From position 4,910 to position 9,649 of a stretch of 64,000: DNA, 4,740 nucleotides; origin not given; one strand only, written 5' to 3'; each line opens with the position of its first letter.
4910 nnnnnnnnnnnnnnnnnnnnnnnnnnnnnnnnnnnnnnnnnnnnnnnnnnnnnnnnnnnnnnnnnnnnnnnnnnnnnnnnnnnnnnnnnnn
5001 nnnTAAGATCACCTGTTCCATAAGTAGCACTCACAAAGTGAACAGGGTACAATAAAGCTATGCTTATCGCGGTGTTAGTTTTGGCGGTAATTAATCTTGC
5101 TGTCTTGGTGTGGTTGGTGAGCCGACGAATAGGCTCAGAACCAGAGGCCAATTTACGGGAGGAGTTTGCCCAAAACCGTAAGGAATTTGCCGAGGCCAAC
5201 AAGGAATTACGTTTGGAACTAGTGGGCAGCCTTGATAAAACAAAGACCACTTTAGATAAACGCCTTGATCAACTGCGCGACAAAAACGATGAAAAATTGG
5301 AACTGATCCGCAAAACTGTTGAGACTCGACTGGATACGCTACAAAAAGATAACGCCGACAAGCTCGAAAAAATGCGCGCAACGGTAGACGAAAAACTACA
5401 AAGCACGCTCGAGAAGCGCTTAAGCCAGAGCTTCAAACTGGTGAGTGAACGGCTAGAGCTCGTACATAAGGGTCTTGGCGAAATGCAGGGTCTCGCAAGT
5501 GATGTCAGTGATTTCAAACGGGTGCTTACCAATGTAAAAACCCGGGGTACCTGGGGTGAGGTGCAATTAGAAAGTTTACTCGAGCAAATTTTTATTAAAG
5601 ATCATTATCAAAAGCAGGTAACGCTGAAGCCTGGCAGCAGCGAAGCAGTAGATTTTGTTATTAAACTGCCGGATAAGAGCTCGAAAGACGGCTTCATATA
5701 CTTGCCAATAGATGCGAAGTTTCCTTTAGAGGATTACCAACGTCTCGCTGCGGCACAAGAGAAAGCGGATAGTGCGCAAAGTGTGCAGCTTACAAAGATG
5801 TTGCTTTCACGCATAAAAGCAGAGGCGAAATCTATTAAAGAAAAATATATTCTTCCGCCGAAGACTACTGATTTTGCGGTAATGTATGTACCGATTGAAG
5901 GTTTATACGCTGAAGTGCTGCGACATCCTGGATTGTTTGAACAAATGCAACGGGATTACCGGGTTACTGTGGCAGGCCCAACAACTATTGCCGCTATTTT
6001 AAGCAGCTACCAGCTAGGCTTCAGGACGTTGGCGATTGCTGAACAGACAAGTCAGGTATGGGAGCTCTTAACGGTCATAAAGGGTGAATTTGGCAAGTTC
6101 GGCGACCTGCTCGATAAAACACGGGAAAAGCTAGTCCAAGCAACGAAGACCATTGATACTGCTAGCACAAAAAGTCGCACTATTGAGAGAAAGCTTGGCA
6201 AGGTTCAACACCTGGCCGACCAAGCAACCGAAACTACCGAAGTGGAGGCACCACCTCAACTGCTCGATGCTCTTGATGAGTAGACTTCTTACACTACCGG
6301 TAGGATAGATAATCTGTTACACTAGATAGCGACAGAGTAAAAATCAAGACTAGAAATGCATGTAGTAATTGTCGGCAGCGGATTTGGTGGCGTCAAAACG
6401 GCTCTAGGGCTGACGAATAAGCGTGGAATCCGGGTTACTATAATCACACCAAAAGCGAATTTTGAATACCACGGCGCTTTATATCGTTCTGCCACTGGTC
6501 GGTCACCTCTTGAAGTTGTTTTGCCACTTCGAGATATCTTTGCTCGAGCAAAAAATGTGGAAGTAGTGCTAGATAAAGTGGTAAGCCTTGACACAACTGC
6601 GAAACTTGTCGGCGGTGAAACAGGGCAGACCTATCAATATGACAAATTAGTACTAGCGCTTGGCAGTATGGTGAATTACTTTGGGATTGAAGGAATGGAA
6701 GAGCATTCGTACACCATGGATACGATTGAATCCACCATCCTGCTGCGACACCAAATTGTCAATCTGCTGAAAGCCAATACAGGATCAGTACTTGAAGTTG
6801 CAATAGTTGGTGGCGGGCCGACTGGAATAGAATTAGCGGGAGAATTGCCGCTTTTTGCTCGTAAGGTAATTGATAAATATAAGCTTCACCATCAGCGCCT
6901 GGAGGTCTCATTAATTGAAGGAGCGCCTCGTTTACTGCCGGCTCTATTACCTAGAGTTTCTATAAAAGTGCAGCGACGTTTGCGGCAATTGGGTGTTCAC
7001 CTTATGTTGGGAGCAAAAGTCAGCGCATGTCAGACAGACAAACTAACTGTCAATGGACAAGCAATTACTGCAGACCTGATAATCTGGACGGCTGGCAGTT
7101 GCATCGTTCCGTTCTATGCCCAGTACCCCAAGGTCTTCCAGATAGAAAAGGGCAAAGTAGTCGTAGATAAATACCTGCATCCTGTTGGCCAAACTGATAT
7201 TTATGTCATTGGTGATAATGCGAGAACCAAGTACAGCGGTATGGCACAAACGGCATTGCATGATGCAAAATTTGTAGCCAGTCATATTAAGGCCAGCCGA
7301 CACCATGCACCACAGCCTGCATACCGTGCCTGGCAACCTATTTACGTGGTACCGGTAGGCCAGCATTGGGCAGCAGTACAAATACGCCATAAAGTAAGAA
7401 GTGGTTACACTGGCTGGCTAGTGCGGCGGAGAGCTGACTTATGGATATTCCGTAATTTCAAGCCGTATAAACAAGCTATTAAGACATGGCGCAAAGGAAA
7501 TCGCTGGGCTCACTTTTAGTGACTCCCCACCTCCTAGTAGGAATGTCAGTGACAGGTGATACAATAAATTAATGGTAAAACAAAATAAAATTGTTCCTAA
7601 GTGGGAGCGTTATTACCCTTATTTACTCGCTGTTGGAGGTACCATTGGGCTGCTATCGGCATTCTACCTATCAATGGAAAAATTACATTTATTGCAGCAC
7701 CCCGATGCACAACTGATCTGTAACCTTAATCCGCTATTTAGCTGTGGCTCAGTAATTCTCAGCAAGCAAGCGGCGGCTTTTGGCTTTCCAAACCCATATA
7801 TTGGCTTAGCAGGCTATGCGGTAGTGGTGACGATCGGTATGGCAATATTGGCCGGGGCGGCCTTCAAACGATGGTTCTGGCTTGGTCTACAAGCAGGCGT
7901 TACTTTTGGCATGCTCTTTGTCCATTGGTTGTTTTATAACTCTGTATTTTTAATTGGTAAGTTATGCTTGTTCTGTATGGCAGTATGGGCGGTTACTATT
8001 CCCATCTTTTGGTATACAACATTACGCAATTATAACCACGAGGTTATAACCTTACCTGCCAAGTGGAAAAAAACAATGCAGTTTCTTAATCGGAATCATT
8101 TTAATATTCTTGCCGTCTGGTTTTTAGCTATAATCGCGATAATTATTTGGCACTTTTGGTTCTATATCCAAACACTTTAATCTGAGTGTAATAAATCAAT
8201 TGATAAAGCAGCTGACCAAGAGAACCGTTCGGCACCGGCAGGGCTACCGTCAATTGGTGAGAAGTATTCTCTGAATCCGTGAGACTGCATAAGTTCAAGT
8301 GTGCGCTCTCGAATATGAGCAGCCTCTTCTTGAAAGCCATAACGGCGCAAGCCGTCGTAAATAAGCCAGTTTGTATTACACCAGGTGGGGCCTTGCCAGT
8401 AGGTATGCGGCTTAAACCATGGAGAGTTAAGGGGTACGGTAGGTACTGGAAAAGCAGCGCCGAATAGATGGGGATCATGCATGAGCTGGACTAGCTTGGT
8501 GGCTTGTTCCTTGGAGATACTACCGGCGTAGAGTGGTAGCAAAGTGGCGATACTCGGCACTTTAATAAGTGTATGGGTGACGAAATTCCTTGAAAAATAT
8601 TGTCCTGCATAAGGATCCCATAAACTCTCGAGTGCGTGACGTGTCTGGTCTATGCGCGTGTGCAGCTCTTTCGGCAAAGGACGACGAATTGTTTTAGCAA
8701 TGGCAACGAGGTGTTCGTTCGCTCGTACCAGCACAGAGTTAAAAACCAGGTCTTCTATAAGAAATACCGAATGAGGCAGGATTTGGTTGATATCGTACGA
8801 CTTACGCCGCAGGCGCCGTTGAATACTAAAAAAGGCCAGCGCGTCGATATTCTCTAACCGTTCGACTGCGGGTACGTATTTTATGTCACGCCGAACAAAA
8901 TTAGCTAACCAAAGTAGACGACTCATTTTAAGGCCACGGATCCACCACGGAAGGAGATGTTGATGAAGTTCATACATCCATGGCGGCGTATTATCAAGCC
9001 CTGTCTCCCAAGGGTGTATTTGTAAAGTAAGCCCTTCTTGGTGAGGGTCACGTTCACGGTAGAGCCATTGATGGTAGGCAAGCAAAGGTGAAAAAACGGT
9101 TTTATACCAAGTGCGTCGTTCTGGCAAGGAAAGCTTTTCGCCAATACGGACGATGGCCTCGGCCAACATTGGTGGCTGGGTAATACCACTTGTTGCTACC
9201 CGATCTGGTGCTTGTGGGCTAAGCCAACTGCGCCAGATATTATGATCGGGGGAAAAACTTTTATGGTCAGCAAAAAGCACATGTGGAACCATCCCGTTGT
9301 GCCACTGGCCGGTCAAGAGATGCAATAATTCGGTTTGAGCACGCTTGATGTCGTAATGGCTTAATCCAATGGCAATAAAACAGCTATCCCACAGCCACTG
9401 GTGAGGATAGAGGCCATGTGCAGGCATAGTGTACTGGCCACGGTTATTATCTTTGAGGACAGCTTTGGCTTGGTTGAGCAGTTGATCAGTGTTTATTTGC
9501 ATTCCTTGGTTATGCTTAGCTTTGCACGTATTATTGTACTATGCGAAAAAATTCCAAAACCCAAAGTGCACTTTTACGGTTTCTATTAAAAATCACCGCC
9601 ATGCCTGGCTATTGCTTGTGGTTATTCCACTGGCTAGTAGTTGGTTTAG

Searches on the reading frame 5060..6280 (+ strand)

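Call 63: search_protein_families(library=pfam, proteins=[window:5060-6280:+], max_evalue=0.0001)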
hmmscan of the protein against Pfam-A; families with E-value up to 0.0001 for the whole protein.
window:5060-6280:+ (407 aa): 2 families
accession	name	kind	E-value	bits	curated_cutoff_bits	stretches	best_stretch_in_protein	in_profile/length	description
PF02646.22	RmuC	-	4.5e-73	246.3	26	1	101-390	2-289/291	RmuC family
PF01442.23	Apolipoprotein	-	5e-05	23.5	90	1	42-122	30-135/190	Apolipoprotein A1/A4/E domain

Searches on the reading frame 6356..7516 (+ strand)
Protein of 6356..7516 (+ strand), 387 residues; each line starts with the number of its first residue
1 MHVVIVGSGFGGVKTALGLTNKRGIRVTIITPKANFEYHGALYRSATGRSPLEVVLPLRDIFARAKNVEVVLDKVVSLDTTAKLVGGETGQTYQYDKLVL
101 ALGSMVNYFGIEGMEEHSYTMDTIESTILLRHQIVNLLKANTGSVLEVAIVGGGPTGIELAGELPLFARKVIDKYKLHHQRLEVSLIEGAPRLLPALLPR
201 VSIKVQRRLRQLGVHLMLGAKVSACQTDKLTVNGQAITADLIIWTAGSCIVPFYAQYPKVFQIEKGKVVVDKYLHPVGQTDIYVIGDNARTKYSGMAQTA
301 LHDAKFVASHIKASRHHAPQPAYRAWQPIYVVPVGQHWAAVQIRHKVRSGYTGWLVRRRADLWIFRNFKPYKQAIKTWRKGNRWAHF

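Call 63: search_protein_families(library=pfam, proteins=[window:6356-7516:+], max_evalue=0.0001)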
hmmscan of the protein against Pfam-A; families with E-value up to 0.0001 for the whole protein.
window:6356-7516:+ (387 aa): 5 families
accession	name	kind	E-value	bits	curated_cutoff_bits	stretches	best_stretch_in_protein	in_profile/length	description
PF07992.20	Pyr_redox_2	-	8.4e-45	153.9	26.1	1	1-300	1-287/291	Pyridine nucleotide-disulphide oxidoreductase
PF00070.33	Pyr_redox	-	5e-14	53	22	1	148-229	2-70/82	Pyridine nucleotide-disulphide oxidoreductase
PF01266.30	DAO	-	3.3e-07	30.6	27.9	0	2-32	1-30/353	FAD dependent oxidoreductase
PF13454.12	NAD_binding_9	-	3.6e-07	30.7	21.8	0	4-46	1-44/155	FAD-NAD(P)-binding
PF01494.25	FAD_binding_3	-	3.5e-05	23.6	22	0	147-165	3-21/349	FAD binding domain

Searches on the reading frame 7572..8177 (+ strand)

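Call 63: search_protein_families(library=pfam, proteins=[window:7572-8177:+], max_evalue=0.0001)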
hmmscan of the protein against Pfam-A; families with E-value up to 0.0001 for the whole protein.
window:7572-8177:+ (202 aa): 1 family
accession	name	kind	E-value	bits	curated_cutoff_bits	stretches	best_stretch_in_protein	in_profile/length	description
PF07884.19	VKOR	-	6.8e-42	143.2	27.5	1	18-150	2-134/134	Vitamin K epoxide reductase family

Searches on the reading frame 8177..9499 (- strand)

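Call 63: search_protein_families(library=pfam, proteins=[window:8177-9499:-], max_evalue=0.0001)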
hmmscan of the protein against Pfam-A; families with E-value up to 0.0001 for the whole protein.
window:8177-9499:- (440 aa): 3 families
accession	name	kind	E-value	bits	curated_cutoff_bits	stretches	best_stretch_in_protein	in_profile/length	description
PF22422.2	MGH1-like_GH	-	3e-90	303.8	27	1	31-429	1-356/356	Mannosylglycerate hydrolase MGH1-like glycoside hydrolase domain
PF01204.24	Trehalase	-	2.7e-11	43.5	21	1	212-406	268-464/512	Trehalase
PF03200.22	Glyco_hydro_63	-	1.7e-07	30.8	22.4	0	317-397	348-434/492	Glycosyl hydrolase family 63 C-terminal domain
